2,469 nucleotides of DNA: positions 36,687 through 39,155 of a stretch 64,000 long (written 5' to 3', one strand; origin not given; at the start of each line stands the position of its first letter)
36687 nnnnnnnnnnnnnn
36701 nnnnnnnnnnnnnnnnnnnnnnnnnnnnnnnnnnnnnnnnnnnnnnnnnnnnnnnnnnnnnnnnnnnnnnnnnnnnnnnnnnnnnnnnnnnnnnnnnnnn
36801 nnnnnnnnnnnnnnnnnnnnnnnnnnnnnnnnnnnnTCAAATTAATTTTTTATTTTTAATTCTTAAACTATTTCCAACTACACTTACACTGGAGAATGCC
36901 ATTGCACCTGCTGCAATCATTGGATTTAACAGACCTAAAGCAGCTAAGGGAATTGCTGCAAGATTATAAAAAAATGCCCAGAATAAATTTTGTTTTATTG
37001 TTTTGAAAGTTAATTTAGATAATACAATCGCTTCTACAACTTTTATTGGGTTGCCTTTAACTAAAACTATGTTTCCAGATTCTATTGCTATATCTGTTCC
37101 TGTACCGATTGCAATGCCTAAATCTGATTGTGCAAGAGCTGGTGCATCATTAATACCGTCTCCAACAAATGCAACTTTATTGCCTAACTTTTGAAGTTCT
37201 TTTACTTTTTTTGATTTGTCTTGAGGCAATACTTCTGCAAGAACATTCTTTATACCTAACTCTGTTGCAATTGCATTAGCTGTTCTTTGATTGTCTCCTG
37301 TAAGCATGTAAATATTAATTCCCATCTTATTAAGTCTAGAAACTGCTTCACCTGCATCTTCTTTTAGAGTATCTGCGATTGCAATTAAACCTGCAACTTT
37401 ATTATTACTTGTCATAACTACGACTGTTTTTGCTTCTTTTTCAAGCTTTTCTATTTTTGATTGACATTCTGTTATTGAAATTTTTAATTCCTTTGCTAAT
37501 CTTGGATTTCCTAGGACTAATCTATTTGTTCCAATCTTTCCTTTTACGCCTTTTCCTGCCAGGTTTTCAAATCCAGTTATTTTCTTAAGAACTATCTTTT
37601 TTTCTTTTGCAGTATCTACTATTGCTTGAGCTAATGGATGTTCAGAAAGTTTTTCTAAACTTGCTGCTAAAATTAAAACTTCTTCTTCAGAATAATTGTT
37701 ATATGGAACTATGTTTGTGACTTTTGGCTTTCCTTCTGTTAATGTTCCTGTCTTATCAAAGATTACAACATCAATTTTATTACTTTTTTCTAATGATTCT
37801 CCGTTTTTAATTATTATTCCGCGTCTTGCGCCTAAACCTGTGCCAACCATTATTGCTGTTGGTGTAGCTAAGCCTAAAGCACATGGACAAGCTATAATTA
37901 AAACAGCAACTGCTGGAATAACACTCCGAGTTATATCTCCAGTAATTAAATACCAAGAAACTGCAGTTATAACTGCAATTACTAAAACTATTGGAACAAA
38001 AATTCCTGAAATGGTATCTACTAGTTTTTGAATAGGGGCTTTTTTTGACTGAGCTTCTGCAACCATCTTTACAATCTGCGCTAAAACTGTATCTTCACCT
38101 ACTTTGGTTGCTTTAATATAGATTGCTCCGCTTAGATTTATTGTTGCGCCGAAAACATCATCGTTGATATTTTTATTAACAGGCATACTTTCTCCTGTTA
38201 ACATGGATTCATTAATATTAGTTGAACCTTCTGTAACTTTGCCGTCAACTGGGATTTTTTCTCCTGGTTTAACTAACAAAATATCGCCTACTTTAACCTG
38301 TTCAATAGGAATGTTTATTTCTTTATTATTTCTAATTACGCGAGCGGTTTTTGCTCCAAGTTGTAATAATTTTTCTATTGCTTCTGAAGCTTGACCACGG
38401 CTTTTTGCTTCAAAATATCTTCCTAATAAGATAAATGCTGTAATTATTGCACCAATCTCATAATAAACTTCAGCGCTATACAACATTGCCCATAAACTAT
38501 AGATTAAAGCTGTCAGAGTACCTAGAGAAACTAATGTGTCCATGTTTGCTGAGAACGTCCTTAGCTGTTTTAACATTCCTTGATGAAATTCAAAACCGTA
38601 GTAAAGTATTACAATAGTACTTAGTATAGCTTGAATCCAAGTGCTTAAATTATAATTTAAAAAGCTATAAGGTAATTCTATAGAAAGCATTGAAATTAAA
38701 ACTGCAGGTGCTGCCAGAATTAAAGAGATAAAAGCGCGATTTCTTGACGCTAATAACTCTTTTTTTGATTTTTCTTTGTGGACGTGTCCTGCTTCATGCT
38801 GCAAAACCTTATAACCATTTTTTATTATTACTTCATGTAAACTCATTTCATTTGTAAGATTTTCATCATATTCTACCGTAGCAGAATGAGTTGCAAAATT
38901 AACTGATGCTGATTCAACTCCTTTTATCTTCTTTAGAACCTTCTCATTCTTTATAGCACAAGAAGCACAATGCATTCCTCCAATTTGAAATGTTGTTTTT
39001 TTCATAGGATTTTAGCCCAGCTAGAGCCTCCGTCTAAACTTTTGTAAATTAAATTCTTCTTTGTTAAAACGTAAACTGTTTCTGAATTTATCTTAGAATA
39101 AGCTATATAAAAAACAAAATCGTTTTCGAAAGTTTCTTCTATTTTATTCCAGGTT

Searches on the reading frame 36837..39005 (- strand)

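Call 40: search_protein_families(library=pfam, proteins=[window:36837-39005:-], max_evalue=0.001)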
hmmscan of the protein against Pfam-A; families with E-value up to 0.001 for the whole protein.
window:36837-39005:- (722 aa): 4 families
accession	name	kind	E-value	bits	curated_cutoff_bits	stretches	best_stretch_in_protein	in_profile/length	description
PF00122.25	E1-E2_ATPase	-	5.7e-61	205.6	28.1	1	217-395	3-181/181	E1-E2 ATPase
PF00702.32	Hydrolase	-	3.3e-41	142.2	26.4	1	411-627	1-190/191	haloacid dehalogenase-like hydrolase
PF00403.32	HMA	-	5.5e-17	62.3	24.8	1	5-66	1-62/62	Heavy-metal-associated domain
PF19991.5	HMA_2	-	9.5e-05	22.8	30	1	22-63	37-78/154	Heavy metal associated domain 2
